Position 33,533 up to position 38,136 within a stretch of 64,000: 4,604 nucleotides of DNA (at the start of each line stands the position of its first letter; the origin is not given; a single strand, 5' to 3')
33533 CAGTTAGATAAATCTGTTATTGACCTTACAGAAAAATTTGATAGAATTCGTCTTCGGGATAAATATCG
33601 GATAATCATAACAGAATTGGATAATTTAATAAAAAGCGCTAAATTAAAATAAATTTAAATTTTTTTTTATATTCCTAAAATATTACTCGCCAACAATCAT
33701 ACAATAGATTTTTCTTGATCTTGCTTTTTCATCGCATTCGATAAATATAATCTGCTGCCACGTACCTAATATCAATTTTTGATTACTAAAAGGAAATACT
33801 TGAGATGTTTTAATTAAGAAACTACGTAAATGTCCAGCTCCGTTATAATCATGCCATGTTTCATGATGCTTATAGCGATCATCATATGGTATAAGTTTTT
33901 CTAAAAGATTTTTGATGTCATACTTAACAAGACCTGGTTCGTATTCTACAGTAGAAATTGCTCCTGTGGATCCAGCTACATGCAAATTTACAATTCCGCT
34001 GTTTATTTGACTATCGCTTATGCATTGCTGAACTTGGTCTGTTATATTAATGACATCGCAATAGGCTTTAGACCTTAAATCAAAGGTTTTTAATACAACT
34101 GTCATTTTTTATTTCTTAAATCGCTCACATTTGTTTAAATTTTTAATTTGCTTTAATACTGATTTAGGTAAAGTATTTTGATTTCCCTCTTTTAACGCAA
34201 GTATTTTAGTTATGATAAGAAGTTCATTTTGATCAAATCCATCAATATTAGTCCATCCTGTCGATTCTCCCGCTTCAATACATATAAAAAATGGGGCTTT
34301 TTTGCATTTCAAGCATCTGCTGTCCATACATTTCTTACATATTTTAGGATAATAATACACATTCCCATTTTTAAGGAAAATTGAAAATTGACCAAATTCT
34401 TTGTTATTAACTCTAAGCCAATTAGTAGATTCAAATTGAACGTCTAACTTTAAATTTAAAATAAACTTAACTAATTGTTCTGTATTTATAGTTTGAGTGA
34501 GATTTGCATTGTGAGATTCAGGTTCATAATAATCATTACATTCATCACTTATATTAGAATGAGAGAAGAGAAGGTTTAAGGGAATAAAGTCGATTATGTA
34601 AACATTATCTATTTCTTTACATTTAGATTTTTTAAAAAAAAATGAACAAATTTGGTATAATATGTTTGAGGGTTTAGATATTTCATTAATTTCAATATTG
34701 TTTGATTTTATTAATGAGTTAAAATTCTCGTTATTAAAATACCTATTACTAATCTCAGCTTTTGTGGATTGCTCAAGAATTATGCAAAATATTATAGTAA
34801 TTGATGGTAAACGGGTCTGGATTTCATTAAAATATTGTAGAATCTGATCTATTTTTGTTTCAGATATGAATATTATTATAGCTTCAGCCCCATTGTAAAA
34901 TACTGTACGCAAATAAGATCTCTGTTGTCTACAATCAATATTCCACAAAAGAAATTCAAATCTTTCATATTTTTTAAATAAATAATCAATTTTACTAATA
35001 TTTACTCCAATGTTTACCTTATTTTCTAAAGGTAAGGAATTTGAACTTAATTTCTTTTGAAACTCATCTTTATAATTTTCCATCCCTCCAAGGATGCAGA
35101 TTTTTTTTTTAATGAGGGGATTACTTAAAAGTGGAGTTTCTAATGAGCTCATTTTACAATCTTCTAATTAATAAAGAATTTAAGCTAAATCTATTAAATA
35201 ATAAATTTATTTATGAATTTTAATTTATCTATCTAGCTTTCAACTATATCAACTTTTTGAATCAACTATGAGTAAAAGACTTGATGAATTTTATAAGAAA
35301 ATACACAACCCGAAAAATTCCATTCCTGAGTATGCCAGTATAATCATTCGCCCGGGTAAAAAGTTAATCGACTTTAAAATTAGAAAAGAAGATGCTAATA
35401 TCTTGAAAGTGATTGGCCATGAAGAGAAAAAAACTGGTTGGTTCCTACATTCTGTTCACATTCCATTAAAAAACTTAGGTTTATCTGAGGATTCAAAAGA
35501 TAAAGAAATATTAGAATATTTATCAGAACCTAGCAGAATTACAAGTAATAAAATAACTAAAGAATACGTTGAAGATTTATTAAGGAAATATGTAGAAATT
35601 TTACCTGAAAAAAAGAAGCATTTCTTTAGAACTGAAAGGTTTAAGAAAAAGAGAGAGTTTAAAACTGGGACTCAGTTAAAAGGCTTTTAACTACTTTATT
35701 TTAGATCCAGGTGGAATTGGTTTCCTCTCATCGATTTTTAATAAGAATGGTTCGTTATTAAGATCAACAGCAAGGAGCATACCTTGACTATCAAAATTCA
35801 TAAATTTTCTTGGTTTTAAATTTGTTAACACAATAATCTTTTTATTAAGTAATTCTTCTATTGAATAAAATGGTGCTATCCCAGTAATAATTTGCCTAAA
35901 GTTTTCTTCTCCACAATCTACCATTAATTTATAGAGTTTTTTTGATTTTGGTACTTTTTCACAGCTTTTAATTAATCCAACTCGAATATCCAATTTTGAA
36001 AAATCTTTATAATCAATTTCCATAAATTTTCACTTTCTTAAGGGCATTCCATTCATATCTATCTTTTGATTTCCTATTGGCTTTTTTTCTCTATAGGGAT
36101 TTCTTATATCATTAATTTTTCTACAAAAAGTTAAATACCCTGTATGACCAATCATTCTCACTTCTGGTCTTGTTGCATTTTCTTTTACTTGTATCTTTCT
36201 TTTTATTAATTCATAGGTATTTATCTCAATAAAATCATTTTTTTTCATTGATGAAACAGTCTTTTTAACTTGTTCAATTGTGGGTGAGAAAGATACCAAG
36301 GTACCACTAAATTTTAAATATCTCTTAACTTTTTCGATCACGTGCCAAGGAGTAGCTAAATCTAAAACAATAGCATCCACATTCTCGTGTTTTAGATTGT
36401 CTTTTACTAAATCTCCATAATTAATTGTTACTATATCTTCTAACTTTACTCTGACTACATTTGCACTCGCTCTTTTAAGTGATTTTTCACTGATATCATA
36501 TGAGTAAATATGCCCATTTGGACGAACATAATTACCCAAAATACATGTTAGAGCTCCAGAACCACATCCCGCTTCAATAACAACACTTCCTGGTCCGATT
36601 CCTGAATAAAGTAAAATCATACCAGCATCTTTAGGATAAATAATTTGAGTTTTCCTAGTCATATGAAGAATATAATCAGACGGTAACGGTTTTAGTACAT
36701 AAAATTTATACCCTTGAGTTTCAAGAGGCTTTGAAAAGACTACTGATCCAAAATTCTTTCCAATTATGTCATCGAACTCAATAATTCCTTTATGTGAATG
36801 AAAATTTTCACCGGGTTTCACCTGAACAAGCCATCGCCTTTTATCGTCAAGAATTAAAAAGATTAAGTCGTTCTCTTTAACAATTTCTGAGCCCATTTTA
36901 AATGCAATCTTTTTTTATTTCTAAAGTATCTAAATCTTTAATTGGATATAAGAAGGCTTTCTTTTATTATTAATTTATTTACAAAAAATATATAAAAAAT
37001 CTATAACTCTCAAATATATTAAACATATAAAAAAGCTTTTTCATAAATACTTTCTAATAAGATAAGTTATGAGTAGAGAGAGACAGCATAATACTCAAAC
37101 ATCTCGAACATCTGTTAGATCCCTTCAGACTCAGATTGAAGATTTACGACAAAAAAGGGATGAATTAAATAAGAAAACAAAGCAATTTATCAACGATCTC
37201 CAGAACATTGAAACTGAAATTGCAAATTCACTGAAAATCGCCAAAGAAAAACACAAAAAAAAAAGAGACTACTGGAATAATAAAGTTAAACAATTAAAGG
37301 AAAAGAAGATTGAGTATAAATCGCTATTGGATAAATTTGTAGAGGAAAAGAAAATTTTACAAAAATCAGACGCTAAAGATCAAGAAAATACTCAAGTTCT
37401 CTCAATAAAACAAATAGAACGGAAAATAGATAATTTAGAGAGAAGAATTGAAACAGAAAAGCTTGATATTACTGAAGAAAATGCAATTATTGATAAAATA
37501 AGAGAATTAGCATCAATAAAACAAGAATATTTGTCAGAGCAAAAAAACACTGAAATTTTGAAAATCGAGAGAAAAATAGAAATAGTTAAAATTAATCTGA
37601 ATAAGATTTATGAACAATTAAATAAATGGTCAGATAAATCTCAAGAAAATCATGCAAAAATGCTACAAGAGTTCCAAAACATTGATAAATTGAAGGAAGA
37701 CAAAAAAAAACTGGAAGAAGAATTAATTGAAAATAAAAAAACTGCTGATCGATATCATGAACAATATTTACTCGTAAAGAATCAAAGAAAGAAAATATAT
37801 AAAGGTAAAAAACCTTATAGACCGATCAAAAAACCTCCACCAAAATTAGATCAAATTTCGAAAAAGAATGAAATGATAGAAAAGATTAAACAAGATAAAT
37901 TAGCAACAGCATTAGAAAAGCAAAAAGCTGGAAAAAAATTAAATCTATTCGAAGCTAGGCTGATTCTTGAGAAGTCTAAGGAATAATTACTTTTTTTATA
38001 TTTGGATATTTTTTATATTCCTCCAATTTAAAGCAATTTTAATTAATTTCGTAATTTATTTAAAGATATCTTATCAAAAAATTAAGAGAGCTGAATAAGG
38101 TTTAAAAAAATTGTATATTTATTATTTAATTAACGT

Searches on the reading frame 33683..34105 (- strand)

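Call 44: search_protein_families(library=pfam, proteins=[window:33683-34105:-], max_evalue=0.0001)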
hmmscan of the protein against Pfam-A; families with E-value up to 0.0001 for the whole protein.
window:33683-34105:- (140 aa): 1 family
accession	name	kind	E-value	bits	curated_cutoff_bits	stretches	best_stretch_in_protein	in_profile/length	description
PF01894.22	UPF0047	-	6.9e-31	107.3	27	1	20-136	1-116/117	Uncharacterised protein family UPF0047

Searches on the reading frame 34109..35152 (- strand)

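Call 44: search_protein_families(library=pfam, proteins=[window:34109-35152:-], max_evalue=0.0001)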
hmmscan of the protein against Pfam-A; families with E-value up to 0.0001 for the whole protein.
window:34109-35152:- (347 aa): 1 family
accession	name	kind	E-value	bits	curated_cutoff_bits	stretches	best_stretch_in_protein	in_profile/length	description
PF08477.19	Roc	-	3.2e-05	24.6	27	1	17-123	1-114/119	Ras of Complex, Roc, domain of DAPkinase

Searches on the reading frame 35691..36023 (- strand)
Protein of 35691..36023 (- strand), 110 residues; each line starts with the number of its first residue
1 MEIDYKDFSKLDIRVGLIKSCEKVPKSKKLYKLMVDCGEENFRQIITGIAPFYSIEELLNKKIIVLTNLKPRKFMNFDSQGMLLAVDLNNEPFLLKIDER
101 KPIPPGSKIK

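Call 44: search_protein_families(library=pfam, proteins=[window:35691-36023:-], max_evalue=0.0001)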
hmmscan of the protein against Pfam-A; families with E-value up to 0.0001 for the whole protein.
window:35691-36023:- (110 aa): 1 family
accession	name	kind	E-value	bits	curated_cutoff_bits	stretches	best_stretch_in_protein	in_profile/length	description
PF01588.26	tRNA_bind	-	1.6e-27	95.8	27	1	13-100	1-90/96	Putative tRNA binding domain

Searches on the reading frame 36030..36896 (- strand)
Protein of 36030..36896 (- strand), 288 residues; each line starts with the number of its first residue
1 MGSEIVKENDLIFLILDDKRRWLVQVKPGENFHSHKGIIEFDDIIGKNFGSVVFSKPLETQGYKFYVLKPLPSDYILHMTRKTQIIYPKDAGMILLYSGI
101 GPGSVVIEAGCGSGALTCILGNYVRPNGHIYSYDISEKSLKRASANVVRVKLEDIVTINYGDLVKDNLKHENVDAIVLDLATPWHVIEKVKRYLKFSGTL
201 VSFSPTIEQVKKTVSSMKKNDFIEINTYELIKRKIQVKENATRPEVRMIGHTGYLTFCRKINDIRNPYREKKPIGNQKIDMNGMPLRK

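Call 44: search_protein_families(library=pfam, proteins=[window:36030-36896:-], max_evalue=0.0001)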
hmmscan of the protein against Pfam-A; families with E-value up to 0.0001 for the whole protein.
window:36030-36896:- (288 aa): 10 families
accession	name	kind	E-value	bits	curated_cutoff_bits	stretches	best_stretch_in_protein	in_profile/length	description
PF08704.16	GCD14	-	3.2e-42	145.4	26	1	66-240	4-182/247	tRNA methyltransferase complex GCD14 subunit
PF13847.12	Methyltransf_31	-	7.2e-13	48.9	27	1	102-216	3-124/145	Methyltransferase domain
PF14801.12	TrmI-like_N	-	1.6e-08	34.8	24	1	19-53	15-50/50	TrmI-like N-terminal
PF01135.25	PCMT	-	3.4e-08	33.9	20.3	1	74-221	45-188/210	Protein-L-isoaspartate(D-aspartate) O-methyltransferase (PCMT)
PF08241.18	Methyltransf_11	-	8.2e-08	33.2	21.2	1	108-201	2-94/95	Methyltransferase domain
PF08242.18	Methyltransf_12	-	4.3e-07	31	30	1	108-178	2-71/98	Methyltransferase domain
PF13649.12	Methyltransf_25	-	4.9e-07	30.8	27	1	106-195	1-94/97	Methyltransferase domain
PF06325.19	PrmA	-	7.5e-06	26.1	22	1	102-224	161-279/296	Ribosomal protein L11 methyltransferase (PrmA)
PF05175.20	MTS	-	1e-05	25.7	23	1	104-178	33-104/170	Methyltransferase small domain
PF13578.12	Methyltransf_24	-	4.5e-05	24.7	26.3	1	107-192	1-92/105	Methyltransferase domain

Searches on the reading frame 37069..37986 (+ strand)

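Call 44: search_protein_families(library=pfam, proteins=[window:37069-37986:+], max_evalue=0.0001)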
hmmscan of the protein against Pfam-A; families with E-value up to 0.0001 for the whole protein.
window:37069-37986:+ (305 aa): 1 family
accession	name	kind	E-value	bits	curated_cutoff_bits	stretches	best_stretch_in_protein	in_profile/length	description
PF23435.1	DUF7121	-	1.8e-08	34.6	29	1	23-249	41-263/307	Family of unknown function (DUF7121)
